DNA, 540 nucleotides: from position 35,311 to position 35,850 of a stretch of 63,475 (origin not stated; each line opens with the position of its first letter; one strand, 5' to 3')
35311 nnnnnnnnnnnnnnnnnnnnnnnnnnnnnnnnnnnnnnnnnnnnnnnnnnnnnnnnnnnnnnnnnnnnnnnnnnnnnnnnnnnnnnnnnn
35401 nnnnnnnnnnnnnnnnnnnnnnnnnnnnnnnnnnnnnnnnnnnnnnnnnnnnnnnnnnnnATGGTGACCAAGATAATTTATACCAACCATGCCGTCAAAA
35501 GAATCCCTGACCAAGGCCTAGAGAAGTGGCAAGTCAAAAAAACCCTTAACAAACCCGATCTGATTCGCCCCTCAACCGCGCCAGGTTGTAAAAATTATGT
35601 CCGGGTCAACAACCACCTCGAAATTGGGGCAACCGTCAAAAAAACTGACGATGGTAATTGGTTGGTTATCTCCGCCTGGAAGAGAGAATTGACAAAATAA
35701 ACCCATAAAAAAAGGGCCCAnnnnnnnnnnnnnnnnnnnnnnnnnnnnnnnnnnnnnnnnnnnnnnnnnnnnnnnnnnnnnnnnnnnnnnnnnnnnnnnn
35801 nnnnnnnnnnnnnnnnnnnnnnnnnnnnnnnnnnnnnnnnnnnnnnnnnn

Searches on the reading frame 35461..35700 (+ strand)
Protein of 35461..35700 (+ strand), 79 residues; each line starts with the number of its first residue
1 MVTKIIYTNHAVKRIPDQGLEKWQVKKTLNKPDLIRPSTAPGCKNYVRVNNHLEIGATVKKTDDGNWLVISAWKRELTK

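Call 44: search_protein_families(library=pfam, proteins=[window:35461-35700:+], max_evalue=0.01)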
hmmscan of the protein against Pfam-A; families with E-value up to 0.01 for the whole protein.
window:35461-35700:+ (79 aa): 1 family
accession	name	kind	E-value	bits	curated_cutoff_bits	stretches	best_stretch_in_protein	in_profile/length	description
PF14076.12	DUF4258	-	0.006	17.3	25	1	7-39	1-33/71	Domain of unknown function (DUF4258)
